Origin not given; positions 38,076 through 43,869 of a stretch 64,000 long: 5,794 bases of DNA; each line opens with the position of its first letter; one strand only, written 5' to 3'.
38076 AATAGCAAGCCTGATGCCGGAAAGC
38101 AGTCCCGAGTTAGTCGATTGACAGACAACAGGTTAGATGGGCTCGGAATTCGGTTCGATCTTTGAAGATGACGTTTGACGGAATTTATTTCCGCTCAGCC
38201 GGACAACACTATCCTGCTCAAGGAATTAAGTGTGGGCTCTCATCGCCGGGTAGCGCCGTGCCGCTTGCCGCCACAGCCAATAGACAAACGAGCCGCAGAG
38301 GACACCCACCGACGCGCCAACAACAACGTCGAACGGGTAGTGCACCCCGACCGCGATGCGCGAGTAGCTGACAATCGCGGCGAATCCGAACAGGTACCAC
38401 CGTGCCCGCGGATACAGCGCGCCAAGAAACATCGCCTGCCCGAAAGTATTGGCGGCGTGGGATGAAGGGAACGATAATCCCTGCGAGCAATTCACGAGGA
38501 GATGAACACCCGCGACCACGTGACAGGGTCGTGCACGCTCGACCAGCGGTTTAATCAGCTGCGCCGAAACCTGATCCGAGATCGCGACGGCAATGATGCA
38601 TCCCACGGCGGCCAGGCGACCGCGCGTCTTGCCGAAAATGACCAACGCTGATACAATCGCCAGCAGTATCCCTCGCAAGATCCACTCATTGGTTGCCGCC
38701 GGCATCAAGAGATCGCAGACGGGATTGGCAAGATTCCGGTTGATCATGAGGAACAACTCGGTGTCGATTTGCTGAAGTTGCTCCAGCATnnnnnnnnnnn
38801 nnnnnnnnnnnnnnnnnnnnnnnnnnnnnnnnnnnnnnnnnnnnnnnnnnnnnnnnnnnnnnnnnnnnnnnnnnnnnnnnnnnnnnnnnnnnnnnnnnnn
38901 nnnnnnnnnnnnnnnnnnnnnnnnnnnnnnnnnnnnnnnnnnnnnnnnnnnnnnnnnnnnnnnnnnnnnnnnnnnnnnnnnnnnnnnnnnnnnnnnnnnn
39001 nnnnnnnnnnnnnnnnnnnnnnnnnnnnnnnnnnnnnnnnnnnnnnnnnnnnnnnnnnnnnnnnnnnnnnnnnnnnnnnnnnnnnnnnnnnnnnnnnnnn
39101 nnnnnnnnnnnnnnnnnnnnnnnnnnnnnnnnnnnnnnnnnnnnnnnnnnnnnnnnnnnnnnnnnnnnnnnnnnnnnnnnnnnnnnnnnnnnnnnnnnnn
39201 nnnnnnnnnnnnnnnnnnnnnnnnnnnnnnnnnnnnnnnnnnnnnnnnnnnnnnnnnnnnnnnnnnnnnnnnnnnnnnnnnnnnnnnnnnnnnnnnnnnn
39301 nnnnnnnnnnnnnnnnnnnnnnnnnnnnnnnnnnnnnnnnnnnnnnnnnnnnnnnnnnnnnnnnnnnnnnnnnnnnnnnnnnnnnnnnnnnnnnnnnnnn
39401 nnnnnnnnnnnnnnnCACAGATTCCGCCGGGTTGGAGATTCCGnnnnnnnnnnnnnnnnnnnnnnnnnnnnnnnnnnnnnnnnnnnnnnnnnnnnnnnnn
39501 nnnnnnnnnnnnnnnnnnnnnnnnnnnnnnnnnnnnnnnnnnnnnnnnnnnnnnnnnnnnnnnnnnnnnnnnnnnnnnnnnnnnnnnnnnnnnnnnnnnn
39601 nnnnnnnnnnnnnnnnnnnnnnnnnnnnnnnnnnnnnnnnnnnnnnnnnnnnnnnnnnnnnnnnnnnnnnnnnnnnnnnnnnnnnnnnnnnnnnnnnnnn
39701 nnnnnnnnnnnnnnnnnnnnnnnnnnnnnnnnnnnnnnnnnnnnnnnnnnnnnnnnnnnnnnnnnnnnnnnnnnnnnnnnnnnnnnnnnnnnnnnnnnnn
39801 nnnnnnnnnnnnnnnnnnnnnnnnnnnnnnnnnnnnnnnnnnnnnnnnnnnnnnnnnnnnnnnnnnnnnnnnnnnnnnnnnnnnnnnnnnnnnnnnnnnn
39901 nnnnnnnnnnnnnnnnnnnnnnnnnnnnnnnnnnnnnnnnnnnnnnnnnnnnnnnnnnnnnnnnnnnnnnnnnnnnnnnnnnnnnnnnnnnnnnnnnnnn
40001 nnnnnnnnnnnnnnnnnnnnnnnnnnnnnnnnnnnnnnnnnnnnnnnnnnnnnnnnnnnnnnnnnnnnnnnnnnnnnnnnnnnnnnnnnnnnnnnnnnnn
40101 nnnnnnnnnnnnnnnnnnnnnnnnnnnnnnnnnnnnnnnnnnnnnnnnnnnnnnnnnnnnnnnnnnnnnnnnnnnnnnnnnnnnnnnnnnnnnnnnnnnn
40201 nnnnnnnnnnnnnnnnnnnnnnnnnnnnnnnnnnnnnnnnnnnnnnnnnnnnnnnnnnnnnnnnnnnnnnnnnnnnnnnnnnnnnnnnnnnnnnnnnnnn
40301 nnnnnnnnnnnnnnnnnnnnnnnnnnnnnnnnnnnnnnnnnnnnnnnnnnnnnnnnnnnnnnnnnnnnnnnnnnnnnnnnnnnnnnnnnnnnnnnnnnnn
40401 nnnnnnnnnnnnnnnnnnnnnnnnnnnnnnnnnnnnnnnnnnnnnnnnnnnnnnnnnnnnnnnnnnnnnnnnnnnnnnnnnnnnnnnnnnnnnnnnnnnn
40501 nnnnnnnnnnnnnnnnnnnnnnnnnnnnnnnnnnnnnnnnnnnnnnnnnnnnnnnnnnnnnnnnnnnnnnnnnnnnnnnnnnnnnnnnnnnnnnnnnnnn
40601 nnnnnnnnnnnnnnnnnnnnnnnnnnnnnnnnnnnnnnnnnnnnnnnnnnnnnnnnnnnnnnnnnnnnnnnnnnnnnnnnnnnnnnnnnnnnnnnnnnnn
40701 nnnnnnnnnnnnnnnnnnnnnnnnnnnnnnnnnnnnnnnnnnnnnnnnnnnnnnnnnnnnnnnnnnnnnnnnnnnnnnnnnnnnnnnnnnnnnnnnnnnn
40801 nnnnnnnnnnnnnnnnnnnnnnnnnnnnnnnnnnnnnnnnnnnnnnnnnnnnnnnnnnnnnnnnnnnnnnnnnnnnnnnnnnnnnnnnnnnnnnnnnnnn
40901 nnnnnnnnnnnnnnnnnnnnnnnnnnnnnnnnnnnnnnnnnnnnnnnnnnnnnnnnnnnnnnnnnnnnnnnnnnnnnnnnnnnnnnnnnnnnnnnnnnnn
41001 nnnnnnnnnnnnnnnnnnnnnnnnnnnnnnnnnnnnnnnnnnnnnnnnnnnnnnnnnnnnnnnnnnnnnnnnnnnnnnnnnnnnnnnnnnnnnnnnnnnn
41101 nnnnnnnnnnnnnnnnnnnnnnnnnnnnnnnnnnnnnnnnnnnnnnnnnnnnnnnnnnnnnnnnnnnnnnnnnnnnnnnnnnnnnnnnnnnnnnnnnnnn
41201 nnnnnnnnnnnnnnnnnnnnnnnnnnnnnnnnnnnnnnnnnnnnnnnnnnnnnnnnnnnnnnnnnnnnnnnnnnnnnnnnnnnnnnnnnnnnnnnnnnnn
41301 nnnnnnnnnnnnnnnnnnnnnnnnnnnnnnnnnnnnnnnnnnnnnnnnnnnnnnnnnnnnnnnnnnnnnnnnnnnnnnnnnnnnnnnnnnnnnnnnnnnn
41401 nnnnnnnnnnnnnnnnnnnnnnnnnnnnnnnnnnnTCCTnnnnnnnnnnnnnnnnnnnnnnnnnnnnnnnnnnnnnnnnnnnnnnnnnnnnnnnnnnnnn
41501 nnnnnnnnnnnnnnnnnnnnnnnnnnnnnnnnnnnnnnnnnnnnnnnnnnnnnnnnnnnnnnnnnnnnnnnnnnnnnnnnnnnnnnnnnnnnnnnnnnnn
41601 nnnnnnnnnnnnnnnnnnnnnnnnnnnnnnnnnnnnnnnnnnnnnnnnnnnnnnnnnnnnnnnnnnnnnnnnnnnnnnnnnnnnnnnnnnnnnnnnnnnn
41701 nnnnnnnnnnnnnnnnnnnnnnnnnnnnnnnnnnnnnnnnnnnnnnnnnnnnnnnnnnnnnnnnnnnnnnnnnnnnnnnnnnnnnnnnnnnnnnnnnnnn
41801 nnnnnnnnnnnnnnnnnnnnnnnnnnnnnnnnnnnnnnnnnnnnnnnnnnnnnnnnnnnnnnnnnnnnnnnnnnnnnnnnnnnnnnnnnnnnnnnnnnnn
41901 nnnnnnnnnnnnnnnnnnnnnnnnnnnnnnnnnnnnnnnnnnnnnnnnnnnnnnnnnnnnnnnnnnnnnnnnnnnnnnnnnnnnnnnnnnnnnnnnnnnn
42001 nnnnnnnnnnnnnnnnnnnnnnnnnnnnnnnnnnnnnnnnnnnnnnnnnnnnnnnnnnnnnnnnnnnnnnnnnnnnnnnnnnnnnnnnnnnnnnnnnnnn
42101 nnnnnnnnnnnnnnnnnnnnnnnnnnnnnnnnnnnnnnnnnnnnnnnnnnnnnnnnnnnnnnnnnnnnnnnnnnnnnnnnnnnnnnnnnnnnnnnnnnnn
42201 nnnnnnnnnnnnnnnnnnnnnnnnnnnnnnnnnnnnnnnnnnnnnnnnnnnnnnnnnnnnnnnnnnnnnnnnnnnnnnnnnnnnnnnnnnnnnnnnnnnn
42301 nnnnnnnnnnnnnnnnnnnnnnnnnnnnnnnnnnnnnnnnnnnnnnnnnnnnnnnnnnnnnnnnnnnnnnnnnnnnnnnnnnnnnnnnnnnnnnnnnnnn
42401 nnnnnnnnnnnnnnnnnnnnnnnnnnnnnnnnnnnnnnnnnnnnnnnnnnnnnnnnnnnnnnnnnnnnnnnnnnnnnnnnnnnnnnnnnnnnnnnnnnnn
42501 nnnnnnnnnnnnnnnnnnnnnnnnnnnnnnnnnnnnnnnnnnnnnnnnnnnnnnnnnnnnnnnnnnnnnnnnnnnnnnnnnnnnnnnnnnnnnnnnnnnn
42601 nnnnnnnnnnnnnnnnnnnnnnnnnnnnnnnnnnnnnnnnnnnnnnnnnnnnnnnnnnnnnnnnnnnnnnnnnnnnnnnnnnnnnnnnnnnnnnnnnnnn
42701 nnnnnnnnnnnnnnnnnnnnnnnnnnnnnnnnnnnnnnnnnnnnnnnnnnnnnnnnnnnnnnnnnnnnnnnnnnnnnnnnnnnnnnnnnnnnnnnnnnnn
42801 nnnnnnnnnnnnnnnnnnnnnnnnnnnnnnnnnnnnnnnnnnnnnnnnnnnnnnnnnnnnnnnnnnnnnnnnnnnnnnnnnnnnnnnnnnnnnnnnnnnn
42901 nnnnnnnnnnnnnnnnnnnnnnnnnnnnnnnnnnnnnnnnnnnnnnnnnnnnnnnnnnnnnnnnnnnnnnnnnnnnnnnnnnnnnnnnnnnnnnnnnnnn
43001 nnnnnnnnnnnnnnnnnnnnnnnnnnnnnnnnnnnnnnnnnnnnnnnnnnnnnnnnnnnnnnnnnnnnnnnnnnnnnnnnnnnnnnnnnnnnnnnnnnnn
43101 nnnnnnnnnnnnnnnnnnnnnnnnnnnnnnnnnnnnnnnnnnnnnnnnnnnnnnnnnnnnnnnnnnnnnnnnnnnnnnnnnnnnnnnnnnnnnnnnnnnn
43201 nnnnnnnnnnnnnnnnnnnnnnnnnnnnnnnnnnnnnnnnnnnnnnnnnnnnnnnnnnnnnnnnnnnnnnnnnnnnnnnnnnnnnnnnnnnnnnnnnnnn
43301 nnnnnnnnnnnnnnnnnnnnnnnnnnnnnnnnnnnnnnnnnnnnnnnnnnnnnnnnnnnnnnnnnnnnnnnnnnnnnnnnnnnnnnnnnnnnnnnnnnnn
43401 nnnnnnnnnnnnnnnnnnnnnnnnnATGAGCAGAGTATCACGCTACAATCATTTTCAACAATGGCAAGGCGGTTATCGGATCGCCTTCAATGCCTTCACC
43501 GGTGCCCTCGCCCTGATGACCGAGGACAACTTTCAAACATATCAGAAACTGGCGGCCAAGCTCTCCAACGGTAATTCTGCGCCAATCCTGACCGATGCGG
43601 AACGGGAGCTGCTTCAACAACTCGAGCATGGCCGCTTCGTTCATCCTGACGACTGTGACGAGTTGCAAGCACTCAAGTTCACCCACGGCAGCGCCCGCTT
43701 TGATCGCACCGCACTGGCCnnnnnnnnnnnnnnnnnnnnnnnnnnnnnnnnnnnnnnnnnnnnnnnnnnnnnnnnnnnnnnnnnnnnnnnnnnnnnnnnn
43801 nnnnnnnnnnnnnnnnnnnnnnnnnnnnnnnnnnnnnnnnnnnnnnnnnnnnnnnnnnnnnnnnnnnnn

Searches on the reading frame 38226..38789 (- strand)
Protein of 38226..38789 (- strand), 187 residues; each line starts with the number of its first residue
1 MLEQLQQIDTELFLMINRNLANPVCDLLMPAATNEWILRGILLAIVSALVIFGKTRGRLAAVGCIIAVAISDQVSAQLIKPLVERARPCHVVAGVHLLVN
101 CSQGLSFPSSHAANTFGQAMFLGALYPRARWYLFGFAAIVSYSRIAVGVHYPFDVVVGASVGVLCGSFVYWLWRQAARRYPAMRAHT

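Call 90: search_protein_families(library=pfam, proteins=[window:38226-38789:-], max_evalue=0.00001)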
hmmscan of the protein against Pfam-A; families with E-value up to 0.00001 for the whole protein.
window:38226-38789:- (187 aa): 2 families
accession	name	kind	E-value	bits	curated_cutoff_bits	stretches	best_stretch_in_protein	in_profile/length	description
PF01569.27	PAP2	-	8.7e-21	74.5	27.2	1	64-175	4-127/130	PAP2 superfamily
PF14378.12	PAP2_3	-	4e-07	30.5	27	1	103-165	123-187/190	PAP2 superfamily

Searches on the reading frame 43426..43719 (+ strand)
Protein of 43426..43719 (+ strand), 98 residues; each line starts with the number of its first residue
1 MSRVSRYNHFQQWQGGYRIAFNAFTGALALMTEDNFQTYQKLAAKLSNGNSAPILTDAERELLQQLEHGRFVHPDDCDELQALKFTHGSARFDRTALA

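Call 41: search_protein_families(library=pfam, proteins=[window:43426-43719:+], max_evalue=10)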
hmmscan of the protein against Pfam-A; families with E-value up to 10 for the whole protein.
seq(98 aa): 1 family
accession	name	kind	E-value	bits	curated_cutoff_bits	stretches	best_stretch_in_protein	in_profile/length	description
PF02024.20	Leptin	-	0.068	13.4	25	1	32-86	53-109/145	Leptin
